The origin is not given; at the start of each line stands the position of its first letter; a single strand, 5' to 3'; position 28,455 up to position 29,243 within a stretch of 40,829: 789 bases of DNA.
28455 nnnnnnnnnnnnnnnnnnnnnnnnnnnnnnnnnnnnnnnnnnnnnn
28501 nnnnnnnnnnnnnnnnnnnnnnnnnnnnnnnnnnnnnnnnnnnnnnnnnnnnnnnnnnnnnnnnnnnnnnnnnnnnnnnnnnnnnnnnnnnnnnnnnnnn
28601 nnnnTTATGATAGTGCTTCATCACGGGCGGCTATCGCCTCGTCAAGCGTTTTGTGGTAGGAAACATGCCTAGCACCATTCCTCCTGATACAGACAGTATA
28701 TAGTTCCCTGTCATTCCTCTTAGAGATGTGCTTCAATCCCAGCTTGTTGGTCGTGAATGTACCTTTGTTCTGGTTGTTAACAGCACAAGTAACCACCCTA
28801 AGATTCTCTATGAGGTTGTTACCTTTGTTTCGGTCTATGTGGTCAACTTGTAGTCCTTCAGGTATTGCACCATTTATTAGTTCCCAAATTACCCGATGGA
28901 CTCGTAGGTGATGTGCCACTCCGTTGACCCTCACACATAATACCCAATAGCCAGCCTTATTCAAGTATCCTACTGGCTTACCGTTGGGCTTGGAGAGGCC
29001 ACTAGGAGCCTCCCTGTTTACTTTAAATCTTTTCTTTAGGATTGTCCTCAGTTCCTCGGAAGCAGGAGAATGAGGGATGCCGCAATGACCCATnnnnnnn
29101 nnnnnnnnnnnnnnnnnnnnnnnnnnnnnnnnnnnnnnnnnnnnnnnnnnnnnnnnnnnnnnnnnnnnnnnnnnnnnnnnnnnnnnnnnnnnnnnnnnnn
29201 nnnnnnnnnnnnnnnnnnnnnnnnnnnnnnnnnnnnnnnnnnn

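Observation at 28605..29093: Free-standing HNH/AP2 homing endonuclease between ligase and the early terminator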

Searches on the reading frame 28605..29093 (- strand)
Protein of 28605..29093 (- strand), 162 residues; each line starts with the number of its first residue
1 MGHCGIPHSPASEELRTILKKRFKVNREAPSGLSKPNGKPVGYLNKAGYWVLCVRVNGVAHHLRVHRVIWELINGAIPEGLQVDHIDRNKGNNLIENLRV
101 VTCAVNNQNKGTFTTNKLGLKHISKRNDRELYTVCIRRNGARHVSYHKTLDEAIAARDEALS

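Call 3: search_protein_families(library=pfam, proteins=[window:28605-29093:-], max_evalue=0.1)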
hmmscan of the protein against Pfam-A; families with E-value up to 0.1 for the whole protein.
window:28605-29093:- (162 aa): 2 families
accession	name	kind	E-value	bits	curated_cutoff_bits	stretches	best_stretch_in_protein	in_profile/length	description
PF13392.12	HNH_3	-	7.2e-18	64.4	24.8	1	64-107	2-45/46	HNH endonuclease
PF01948.23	PyrI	-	0.046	14.4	25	1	76-131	5-61/93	Aspartate carbamoyltransferase regulatory chain, allosteric domain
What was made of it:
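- On HNH_3 / I-HmuI-like His-Me finger nucleases (PF13392): 64.4 bits against a cut-off of 24.8, E 7e-18, residues 64-107 (call 3).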

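Call 4: search_protein_families(library=phrogs, proteins=[window:28605-29093:-], max_evalue=0.01)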
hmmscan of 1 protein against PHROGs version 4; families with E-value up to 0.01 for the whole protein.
window:28605-29093:- (162 aa): 21 families
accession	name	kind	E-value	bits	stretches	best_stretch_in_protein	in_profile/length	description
phrog_99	-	DNA, RNA and nucleotide metabolism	6.9e-39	135.6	1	25-160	131-255/383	HNH endonuclease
phrog_4578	-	DNA, RNA and nucleotide metabolism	8.9e-25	88.1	1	63-160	12-110/130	HNH endonuclease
phrog_59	-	DNA, RNA and nucleotide metabolism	2.5e-13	51.2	1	39-117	170-242/423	HNH endonuclease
phrog_3593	-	DNA, RNA and nucleotide metabolism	1.3e-12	48.8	1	42-159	76-191/210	HNH endonuclease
phrog_959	-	DNA, RNA and nucleotide metabolism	2.5e-12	47.7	1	43-130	38-126/138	HNH endonuclease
phrog_826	-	DNA, RNA and nucleotide metabolism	5e-11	43.7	1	57-112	103-160/281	HNH endonuclease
phrog_1891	-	DNA, RNA and nucleotide metabolism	5.2e-11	43.4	1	32-106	133-208/255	HNH endonuclease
phrog_15471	-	DNA, RNA and nucleotide metabolism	1.4e-10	42.3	1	45-108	14-78/183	HNH endonuclease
phrog_1492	-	DNA, RNA and nucleotide metabolism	2.6e-10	41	1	46-109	95-158/414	HNH endonuclease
phrog_374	-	DNA, RNA and nucleotide metabolism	2.1e-09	37.7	1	78-160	321-402/617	HNH endonuclease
phrog_34032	-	DNA, RNA and nucleotide metabolism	2.3e-09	38.5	1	1-33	15-47/70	endonuclease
phrog_37115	-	unknown function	9.5e-08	33.5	1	65-113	1-49/53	-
phrog_6254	-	DNA, RNA and nucleotide metabolism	3.2e-07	31.7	1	40-141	17-119/154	HNH endonuclease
phrog_1872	-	DNA, RNA and nucleotide metabolism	1.2e-05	26.3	1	30-85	33-84/166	endonuclease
phrog_14913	-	DNA, RNA and nucleotide metabolism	0.00014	23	1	76-105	54-83/149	HNH endonuclease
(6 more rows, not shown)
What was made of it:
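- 28605..29093 (-): Free-standing HNH (HNN)-AP2 endonuclease gene, 162 aa; orthologous in position to phiYeO3-12 gene 1.45. Pfam HNH_3 E 7e-18 (call 3) and PHROG 99 (call 4).
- Checked: The HNH domain is confirmed: Pfam HNH_3 E = 7e-18 over residues 64-107 (call 3), and PHROG 99 E = 7e-39 (call 4).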

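Call 10: search_dna_similar(collection=phages, query=window:28605-29093:-, mode=protein, max_rows=60)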
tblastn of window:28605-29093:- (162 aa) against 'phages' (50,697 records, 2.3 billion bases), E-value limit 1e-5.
Records with a match: 1985; places in all: 2655; records where one place covers at least 80% of the query: 597.
Best place of each record, by identity: 80-90% 2; 60-80% 6; <60% 1977.
By first word of the organism name: Escherichia 464; Klebsiella 438; Salmonella 427; Vibrio 133; Yersinia 56; Pectobacterium 49; Erwinia 34; Shigella 31; Pseudomonas 30; Clostridium 26; and 63 more.
By host as written in the record: - 332; Klebsiella pneumoniae 207; Escherichia coli 161; Salmonella enterica subsp. enterica serovar Typhimurium 51; Salmonella sp. 44; Salmonella enterica subsp. enterica serovar Enteritidis PT1 31; Salmonella enterica subsp. enterica serovar Enteritidis 31; Salmonella enterica 30; and 465 more.
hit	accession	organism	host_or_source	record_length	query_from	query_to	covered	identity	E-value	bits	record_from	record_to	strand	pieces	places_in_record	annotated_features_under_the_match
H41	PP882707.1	Escherichia phage vB_EcoS_P1338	Escherichia coli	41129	1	161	99%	75.2%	2e-74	246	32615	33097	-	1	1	DNA ligase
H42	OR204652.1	Escherichia phage pO111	Escherichia coli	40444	9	162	95%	72.7%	8e-71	236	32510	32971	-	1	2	hypothetical protein | ATP-dependent DNA ligase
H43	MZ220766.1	Edwardsiella phage PVN09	Edwardsiella ictaluri strain E1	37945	1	162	100%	66.0%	3e-66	223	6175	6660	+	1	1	putative homing endonuclease | DNA ligase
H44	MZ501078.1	Escherichia phage JacobBurckhardt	Escherichia coli K-12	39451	9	157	92%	58.4%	2e-51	181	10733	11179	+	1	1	putative homing endonuclease | ATP-dependent DNA ligase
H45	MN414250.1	Escherichia phage RDN8.1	Escherichia coli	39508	1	159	98%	52.2%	2e-44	160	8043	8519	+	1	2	HNH homing endonuclease | ATP-dependent DNA ligase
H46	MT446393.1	Escherichia virus TH16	Escherichia coli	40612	1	158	98%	51.9%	7e-43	156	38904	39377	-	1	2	record has no annotation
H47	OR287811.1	Klebsiella phage VSG32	Klebsiella pneumoniae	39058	1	161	99%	49.7%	5e-38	142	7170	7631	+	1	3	HNH endonuclease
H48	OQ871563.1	Dickeya phage W2B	Dickeya solani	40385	1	159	98%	49.1%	3e-35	134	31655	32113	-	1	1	DNA ligase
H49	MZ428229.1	Klebsiella phage vB_KpnP-VAC1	Klebsiella pneumoniae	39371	1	161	99%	48.4%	2e-37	141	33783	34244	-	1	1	HNH endonuclease | DNA ligase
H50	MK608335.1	Klebsiella phage Patroon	Klebsiella pneumoniae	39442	1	161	99%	48.4%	2e-37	141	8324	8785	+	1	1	HNH endonuclease | ATP-dependent DNA ligase | ribosome_binding_site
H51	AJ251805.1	Yersinia phage phiYeO3-12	Yersinia enterocolitica serotype O:3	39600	1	161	99%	48.4%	2e-37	141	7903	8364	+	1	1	1.45: putative 1.45 protein | 1.3: DNA ligase | 1.45: terminator | promoter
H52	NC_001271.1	Yersinia phage phiYeO3-12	Yersinia enterocolitica (type O:3)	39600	1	161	99%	48.4%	2e-37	141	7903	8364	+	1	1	1.45: HNH endonuclease | 1.3: DNA ligase | 1.45: terminator | promoter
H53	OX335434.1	Klebsiella phage mtp4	Sewage and Seine river water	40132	1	161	99%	48.4%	2e-37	141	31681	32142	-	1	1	record has no annotation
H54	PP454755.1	Klebsiella phage vB_KpP_GP-5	Klebsiella pneumoniae KP411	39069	1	161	99%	47.8%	5e-37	139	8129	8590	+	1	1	HNH endonuclease | ATP-dependent DNA ligase | promoter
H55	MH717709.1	Escherichia phage LL2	Escherichia coli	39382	1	161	99%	47.8%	1e-36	138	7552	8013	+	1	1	HNH endonuclease | ATP-dependent DNA ligase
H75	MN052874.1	Klebsiella phage KMI1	Klebsiella michiganensis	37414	1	158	98%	46.2%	6e-34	130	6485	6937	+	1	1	putative HNH endonuclease | ATP-dependent DNA ligase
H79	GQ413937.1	Klebsiella phage KP32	Klebsiella pneumoniae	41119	1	161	99%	45.3%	3e-35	134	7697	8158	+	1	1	9: putative endonuclease | 9: HNH endonuclease signature which is found in viral, prokaryotic, and ... | 8: ATP-dependent DNA ligase | 8: ATP-dependent DNA ligase; Region: PHA00454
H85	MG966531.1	Escherichia phage Ebrios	Escherichia coli C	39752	1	161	99%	45.3%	7e-31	122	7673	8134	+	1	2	hypothetical protein | DNA ligase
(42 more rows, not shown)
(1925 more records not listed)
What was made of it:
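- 28605..29093 (-): Same-position homologues found by tblastn (call 10).
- On phiYeO3-12 gene 1.45 positional family: 48% identity to gp1.45 over residues 1-161 (call 10).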

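Call 14: search_solved_structures(query=window:28605-29093:-, max_evalue=1, show_alignments=3)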
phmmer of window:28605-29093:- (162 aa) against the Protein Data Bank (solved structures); distinct sequences matched with E-value up to 1: 4.
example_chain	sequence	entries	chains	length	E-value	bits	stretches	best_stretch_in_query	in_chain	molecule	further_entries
1u3e_M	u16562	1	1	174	5.5e-07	33.1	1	38-125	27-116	HNH homing endonuclease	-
6sw2_A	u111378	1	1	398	0.23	14.8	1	29-80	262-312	Probable FAD-dependent monooxygenase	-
6sw1_A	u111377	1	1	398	0.23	14.8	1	29-80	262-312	Probable FAD-dependent monooxygenase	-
2x3n_A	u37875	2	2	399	0.23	14.8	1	29-80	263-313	PROBABLE FAD-DEPENDENT MONOOXYGENASE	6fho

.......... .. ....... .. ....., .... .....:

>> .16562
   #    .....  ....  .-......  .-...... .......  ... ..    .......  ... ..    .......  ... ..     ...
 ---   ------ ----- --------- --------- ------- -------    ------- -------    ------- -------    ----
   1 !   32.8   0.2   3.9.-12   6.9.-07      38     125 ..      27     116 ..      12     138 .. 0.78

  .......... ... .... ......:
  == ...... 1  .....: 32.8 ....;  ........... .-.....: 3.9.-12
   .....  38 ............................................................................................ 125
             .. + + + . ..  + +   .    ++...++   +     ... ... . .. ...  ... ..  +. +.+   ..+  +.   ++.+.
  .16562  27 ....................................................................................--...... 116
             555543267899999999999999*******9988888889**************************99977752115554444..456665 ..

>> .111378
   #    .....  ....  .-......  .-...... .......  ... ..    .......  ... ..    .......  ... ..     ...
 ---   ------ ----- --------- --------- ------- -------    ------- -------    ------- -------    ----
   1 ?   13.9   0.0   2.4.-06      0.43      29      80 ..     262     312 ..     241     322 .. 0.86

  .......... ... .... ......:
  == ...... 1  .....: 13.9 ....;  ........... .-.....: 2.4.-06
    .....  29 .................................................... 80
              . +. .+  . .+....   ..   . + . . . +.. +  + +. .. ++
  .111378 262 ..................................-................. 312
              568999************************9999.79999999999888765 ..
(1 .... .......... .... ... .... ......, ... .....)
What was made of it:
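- On HNH_3 / I-HmuI-like His-Me finger nucleases (PF13392): D84-H85, N97 and N106 align with I-HmuI D74-H75, N87 and N96 (call 14).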

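Call 15: find_homologous_proteins(query=window:28605-29093:-)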
Query window:28605-29093:- (162 aa): 12 proteins with E <= 0.001 among 57 candidates.
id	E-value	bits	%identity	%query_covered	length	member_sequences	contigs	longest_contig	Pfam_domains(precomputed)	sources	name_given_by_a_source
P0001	1.2e-70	255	70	100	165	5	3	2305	PF13392.13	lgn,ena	-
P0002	7.4e-67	242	70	92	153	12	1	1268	PF13392.13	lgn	-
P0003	1.8e-50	189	57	96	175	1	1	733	PF13392.13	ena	-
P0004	3.4e-49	185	58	92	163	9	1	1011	PF13392.13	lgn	-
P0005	7.0e-46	174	74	66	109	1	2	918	PF13392.13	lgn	-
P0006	8.9e-45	171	74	64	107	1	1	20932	PF13392.13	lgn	-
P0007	8.4e-12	63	36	74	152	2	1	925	PF13392.13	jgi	-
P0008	1.4e-8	53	36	81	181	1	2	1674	PF13392.13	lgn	-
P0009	6.7e-8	51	39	72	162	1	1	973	PF07463.17,PF13392.13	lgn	-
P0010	9.4e-8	50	42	60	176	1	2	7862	PF13392.13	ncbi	-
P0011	3.5e-6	45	35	73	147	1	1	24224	PF13392.13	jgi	-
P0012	2.0e-4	39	36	59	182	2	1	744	PF13392.13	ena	-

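Call 23: search_protein_families(library=pfam, proteins=[P0001, P0003, P0004, P0007, P0008, P0009, P0010], max_evalue=10)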
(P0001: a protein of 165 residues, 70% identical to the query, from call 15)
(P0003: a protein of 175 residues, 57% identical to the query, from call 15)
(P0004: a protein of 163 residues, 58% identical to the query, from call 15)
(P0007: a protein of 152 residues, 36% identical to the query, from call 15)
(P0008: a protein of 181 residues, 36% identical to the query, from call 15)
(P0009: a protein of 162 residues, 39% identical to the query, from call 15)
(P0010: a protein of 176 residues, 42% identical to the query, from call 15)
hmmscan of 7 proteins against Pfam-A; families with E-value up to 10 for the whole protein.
P0001 (165 aa): 2 families
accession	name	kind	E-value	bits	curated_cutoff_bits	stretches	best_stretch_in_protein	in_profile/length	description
PF13392.12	HNH_3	-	1.4e-20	73.1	24.8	1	65-108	3-46/46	HNH endonuclease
PF01948.23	PyrI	-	0.036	14.7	25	1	77-136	6-66/93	Aspartate carbamoyltransferase regulatory chain, allosteric domain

P0003 (175 aa): 2 families
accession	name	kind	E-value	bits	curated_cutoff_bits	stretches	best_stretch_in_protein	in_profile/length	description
PF13392.12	HNH_3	-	3e-18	65.6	24.8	1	79-121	3-45/46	HNH endonuclease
PF16998.10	17kDa_Anti_2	-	0.098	12.9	26.6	1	6-67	52-111/116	17 kDa outer membrane surface antigen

P0004 (163 aa): 2 families
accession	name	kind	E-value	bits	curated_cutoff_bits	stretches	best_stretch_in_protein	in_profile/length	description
PF13392.12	HNH_3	-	2.2e-23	82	24.8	1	64-107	2-45/46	HNH endonuclease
PF18799.6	LPD5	-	0.077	13.7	27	1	91-159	28-96/144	Large polyvalent protein-associated domain 5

P0007 (152 aa): 1 family
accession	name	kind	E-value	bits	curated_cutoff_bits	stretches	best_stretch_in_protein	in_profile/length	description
PF13392.12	HNH_3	-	6.5e-13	48.5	24.8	1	50-94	1-45/46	HNH endonuclease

P0008 (181 aa): 3 families
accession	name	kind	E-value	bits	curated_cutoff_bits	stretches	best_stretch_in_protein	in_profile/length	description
PF13392.12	HNH_3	-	9.3e-20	70.4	24.8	1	70-114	1-46/46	HNH endonuclease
PF13356.12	Arm-DNA-bind_3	-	0.032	14.8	27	1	117-170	15-66/83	Arm DNA-binding domain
PF00847.26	AP2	-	1.5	9.6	33.3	1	124-160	1-39/54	AP2 domain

P0009 (162 aa): 2 families
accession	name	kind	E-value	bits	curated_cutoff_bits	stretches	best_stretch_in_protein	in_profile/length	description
PF13392.12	HNH_3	-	1.5e-09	37.8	24.8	1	67-98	16-46/46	HNH endonuclease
PF07463.16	NUMOD4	-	4.2e-08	33.7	23.4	1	2-46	3-49/49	NUMOD4 motif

P0010 (176 aa): 1 family
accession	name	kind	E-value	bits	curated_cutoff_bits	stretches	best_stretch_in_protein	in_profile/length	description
PF13392.12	HNH_3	-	3.1e-17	62.4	24.8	1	69-112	2-46/46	HNH endonuclease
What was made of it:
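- On AP2 DNA-binding domain (PF00847): No hit for the whole protein at E <= 0.1 (call 3) or for the isolated C-terminal 56 aa at E <= 10 (call 23).
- Closest known: HNN-AP2 endonucleases of phages, cyanobacteria and protists. Different: The AP2 domain here is too divergent for the Pfam model (call 23).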
